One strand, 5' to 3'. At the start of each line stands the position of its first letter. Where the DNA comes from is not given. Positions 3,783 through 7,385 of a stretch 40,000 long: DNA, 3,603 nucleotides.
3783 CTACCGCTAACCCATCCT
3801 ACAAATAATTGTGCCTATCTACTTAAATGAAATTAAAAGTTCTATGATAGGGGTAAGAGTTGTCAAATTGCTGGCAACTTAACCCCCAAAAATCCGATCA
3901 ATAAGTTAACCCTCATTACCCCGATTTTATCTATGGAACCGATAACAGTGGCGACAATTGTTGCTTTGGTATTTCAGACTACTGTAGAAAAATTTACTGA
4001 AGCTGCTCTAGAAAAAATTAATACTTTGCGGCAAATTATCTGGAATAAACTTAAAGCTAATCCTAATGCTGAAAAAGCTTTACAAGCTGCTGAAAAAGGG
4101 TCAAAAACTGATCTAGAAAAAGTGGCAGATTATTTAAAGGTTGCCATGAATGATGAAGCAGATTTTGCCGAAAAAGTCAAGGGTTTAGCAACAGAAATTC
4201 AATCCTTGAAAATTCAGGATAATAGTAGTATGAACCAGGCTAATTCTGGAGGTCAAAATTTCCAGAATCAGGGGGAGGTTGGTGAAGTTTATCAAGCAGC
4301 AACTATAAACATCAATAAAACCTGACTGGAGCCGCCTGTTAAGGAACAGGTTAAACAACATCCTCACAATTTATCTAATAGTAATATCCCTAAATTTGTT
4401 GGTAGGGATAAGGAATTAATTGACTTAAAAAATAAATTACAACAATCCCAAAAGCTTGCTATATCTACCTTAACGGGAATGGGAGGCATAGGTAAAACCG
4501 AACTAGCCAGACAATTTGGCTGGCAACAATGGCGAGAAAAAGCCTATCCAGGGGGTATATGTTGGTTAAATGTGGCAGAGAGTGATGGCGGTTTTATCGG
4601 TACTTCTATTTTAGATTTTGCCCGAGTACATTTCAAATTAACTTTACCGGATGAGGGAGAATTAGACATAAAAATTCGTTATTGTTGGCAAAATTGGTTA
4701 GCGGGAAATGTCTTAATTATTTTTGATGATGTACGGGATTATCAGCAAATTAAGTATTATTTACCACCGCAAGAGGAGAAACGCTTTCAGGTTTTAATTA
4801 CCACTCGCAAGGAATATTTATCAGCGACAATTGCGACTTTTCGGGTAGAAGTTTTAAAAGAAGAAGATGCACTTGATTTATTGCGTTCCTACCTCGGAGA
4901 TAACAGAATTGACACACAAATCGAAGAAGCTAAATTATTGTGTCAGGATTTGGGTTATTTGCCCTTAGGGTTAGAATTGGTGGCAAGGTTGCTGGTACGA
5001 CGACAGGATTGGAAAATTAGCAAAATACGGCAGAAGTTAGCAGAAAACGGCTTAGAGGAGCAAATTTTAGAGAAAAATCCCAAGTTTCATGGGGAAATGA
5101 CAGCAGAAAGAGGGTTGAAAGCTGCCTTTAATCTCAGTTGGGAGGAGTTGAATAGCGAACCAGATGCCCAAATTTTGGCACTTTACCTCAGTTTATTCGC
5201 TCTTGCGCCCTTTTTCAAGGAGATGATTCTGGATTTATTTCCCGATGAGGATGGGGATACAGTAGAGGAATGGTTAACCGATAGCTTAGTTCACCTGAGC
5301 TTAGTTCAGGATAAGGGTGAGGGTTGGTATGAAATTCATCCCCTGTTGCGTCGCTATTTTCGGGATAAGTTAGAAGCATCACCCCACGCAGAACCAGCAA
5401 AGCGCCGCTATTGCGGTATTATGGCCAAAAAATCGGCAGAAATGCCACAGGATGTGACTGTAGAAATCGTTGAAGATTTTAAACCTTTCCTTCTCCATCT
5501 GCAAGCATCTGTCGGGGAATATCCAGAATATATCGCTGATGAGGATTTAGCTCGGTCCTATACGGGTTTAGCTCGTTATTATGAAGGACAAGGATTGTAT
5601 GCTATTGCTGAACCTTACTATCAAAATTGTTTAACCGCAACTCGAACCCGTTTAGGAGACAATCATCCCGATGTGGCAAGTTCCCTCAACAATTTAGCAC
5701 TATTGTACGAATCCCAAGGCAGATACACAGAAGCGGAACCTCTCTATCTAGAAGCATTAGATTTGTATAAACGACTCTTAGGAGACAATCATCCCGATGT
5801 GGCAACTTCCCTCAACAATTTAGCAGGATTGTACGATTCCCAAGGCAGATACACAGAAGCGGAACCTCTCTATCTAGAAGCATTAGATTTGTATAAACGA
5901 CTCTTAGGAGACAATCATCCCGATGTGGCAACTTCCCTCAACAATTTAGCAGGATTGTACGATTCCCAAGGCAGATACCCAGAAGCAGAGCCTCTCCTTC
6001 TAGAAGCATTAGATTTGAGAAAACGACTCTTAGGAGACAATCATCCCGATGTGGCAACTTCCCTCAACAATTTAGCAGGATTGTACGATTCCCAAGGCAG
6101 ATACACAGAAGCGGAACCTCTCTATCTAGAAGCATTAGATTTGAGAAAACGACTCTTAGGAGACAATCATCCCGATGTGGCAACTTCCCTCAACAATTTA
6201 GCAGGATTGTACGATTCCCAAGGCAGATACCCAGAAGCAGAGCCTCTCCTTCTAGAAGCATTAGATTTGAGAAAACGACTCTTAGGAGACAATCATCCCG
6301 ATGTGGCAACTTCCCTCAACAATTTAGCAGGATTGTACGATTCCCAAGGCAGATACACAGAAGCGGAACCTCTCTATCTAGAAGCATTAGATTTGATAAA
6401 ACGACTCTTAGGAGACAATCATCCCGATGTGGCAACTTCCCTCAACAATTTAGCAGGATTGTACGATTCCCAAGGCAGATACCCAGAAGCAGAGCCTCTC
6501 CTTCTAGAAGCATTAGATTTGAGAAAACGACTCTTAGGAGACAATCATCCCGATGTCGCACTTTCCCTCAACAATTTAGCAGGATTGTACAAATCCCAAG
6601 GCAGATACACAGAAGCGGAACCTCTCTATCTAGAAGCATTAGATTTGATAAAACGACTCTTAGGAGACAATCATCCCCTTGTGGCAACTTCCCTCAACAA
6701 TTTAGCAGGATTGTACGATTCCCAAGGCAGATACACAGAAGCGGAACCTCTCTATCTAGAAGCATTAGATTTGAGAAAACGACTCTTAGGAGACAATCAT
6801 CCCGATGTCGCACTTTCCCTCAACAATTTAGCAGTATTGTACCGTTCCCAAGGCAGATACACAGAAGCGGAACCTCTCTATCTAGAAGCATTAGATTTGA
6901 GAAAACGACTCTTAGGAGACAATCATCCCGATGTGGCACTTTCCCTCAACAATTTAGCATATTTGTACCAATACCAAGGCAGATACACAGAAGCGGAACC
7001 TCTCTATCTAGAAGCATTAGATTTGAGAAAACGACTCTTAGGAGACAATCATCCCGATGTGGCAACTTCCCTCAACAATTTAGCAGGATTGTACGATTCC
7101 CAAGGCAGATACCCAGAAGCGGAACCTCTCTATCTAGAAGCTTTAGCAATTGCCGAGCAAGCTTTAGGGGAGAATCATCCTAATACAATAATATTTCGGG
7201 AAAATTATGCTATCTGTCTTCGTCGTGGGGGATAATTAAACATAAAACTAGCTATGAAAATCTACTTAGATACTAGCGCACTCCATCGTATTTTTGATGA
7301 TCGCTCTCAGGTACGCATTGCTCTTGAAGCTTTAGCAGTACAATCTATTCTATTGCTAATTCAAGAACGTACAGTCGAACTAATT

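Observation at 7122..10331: Stack of displaced TPR C-termini interleaved with toxin-antitoxin-like pairs downstream of the NLR-like gene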

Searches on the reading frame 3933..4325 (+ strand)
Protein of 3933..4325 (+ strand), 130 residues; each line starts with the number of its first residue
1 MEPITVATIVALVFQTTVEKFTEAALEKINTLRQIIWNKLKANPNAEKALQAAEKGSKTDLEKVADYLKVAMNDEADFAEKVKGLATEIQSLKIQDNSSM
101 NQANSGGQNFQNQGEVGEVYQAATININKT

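Call 5: search_protein_families(library=pfam, proteins=[window:3933-4325:+], max_evalue=0.01)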
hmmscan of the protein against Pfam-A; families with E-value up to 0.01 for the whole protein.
window:3933-4325:+ (130 aa): 0 families

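Call 6: search_protein_families(library=ncbifam, proteins=[window:3933-4325:+], max_evalue=0.01)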
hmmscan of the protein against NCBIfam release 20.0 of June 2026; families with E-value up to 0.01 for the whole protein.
window:3933-4325:+ (130 aa): 0 families

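Call 43: search_protein_families(library=padloc, proteins=[window:3933-4325:+], max_evalue=0.01)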
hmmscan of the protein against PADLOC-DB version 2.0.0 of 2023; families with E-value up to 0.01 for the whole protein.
window:3933-4325:+ (130 aa): 0 families

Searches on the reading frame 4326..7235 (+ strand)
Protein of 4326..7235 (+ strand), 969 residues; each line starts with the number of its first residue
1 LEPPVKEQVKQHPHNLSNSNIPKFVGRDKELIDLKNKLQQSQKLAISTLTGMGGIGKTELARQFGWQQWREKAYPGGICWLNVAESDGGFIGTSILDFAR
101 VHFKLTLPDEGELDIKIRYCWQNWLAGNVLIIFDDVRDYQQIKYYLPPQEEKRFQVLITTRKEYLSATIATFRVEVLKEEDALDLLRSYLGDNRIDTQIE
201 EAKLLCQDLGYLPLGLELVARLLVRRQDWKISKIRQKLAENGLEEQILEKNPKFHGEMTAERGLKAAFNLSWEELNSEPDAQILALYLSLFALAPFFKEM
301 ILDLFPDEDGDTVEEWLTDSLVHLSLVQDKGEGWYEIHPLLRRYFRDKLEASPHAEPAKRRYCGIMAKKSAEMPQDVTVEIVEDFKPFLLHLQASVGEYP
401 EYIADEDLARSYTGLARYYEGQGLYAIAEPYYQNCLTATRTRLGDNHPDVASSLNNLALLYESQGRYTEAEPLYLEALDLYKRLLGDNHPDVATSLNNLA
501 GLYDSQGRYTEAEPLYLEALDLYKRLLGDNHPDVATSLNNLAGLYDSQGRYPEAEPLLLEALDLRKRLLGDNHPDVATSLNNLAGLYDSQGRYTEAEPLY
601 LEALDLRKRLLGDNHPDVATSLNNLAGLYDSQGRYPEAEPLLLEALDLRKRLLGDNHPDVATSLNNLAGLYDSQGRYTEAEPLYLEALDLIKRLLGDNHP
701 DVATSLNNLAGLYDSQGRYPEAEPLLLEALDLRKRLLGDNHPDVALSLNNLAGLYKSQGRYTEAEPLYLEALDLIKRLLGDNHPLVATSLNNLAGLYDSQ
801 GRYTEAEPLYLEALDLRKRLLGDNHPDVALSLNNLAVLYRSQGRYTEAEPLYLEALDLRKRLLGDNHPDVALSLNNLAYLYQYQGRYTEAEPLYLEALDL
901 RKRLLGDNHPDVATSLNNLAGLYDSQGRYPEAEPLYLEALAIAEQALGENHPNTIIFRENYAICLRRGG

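Call 5: search_protein_families(library=pfam, proteins=[window:4479-7235:+], max_evalue=0.01)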
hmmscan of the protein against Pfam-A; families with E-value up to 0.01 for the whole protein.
window:4479-7235:+ (918 aa): 23 families
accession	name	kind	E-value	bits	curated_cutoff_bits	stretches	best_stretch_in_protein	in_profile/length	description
PF13424.12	TPR_12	-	2e-222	720.4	30.1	13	818-894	1-77/77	Tetratricopeptide repeat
PF13374.12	TPR_10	-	8.5e-205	658.3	27.5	13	777-818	1-42/42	Tetratricopeptide repeat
PF24885.1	TPR_NPHP3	-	4.9e-114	380.1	100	7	674-768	121-215/239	Nephrocystin-3 TPR domain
PF13176.12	TPR_7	-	2.6e-77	248.8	27.9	12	780-811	1-32/36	Tetratricopeptide repeat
PF00515.34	TPR_1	-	1.9e-65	214.6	27.8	12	778-808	1-31/34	Tetratricopeptide repeat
PF13432.12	TPR_16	-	7.1e-63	209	32.7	9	826-894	3-63/65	Tetratricopeptide repeat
PF07719.23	TPR_2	-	3.9e-52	170.5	27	8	401-431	2-32/34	Tetratricopeptide repeat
PF13181.12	TPR_8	-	1e-50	166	25.7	6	400-430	1-31/34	Tetratricopeptide repeat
PF13431.12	TPR_17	-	3.9e-33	111.4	24.4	0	773-798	8-33/34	Tetratricopeptide repeat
PF17874.7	TPR_MalT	-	3e-29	102.8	45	5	646-804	34-187/336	MalT-like TPR region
PF04212.24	MIT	-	1.5e-21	76.7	30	0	610-646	4-40/66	MIT (microtubule interacting and transport) domain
PF14559.12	TPR_19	-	9.4e-21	74.4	25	0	623-679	4-52/68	Tetratricopeptide repeat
PF13428.12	TPR_14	-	1.1e-20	72.4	23.5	0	406-431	7-32/44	Tetratricopeptide repeat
PF07721.20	TPR_4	-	2e-15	56.2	27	0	781-800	4-23/26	Tetratricopeptide repeat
PF00931.28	NB-ARC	-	1.1e-14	54.7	23.5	1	1-199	26-233/248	NB-ARC domain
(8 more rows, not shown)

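Call 6: search_protein_families(library=ncbifam, proteins=[window:4479-7235:+], max_evalue=0.01)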
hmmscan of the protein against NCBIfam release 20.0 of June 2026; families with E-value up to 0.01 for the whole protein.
window:4479-7235:+ (918 aa): 19 families
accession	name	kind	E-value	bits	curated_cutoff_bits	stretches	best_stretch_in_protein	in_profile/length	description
NF040586.1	FxSxx_TPR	equivalog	2.9e-130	436.2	300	3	1-608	33-638/830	FxSxx-COOH system tetratricopeptide repeat protein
NF053617.1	SARPRegAfsRStmc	equivalog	8.4e-36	123.3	1430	6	74-301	400-614/986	SARP-family global regulator AfsR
NF041717.1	HaaA_phane_TPR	equivalog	2.3e-33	115.4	1125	3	70-296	212-424/882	cyclophane-containing RiPP biosynthesis TPR protein HaaT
NF053520.1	HK_Porph_FimS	equivalog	3.9e-28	98.1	600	5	688-804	158-270/618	sensor histidine kinase FimS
NF002725.1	PRK02603.1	equivalog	1.1e-23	84.2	143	4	748-839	47-125/173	photosystem I assembly protein Ycf3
TIGR02917.1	PEP_TPR_lipo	equivalog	4.6e-19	67.8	312.2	3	425-514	754-833/899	XrtA/PEP-CTERM system TPR-repeat protein PrsT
NF033920.0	C39_PA2778_fam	equivalog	7.4e-15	55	150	0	773-849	185-253/255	PA2778 family cysteine peptidase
TIGR02521.1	type_IV_pilW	equivalog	7.2e-14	51.9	154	4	396-549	61-192/234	type IV pilus biogenesis/stability protein PilW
NF033762.1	social_mot_Tgl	equivalog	1.4e-13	50.8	225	0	394-470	59-128/252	social motility TPR repeat lipoprotein Tgl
NF006607.0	PRK09169.1-1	subfamily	2.3e-13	47.8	4152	1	406-882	478-1115/2974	hypothetical protein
NF008131.0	PRK10879.1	equivalog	7.7e-12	44.7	465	0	777-808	115-147/438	Xaa-Pro aminopeptidase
NF053779.1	BT3442_fam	equivalog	8.6e-11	41.2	940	0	409-555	111-251/563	BT3442 family protein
NF041399.1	XopAD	subfamily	2e-10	38.6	2000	1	395-896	288-782/2133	XopAD/skwp family type III secretion system effector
NF033758.1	gliding_GltE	equivalog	1.8e-06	27.2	225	0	394-503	80-173/411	adventurous gliding motility TPR repeat lipoprotein GltE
NF006608.0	PRK09169.1-2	subfamily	4e-06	24.1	2775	1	399-828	406-829/2319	hypothetical protein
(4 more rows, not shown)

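Call 43: search_protein_families(library=padloc, proteins=[window:4326-7235:+], max_evalue=0.01)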
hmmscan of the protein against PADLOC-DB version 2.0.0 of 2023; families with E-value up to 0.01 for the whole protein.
window:4326-7235:+ (969 aa): 2 families
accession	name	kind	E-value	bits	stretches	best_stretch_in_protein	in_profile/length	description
PDLC01169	TPR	-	2.2e-33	113.7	6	782-902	104-219/252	TPR repeats containing protein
PDLC04781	PDC-M71B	-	3.1e-05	20.9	0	860-945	373-453/515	-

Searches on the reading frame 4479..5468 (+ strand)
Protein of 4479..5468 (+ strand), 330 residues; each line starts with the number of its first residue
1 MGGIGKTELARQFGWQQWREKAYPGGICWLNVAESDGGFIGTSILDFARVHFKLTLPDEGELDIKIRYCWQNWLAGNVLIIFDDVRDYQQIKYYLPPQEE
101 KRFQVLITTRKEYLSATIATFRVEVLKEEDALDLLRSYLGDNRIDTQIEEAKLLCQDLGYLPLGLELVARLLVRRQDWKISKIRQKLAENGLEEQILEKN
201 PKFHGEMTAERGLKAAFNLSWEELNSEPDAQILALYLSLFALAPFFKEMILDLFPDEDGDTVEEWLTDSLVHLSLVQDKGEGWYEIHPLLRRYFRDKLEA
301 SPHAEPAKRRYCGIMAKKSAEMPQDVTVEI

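Call 15: find_related_loci(query=window:4479-5468:+, collection=genome_contigs, flank=10000)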
Query window:4479-5468:+ (330 aa) in genome_contigs; peptide patterns used: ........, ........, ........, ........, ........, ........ (x = any residue, [..] = any of these).
90 stretches matched a pattern; 10 encode a relative of the query (tblastn E <= 1e-3); 9 distinct loci.
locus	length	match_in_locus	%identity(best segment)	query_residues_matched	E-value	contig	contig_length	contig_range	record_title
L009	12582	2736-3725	96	1-330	0e+0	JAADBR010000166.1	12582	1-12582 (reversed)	MAG: Microcystis aeruginosa W13-11 Ga0187992_100345, whole genome shotgun sequence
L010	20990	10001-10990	93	1-330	0e+0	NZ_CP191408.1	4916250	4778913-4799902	Microcystis ichthyoblabe FBCC-A1114 chromosome, complete genome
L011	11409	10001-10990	94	1-330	0e+0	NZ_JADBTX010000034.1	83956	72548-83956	MAG: Microcystis sp. M015S2 M015S2_34, whole genome shotgun sequence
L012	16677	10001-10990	93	1-330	0e+0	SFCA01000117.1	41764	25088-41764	MAG: Microcystis aeruginosa Ma_QC_C_20070703_M131 M131_117, whole genome shotgun sequence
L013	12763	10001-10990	93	1-330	0e+0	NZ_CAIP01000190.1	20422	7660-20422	Microcystis sp. T1-4, whole genome shotgun sequence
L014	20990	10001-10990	92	1-330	0e+0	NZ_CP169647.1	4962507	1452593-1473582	Microcystis sp. BLCC-F210 chromosome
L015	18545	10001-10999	88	1-329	0e+0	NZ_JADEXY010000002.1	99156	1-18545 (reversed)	Microcystis aeruginosa LEGE 91341 NODE_5_length_99156_cov_25.0686, whole genome shotgun sequence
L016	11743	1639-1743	97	1-35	2e-17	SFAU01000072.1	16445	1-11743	MAG: Microcystis novacekii Mn_MB_F_20050700_S1 S1_72, whole genome shotgun sequence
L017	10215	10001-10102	94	1-34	5e-17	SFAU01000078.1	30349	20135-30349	MAG: Microcystis novacekii Mn_MB_F_20050700_S1 S1_78, whole genome shotgun sequence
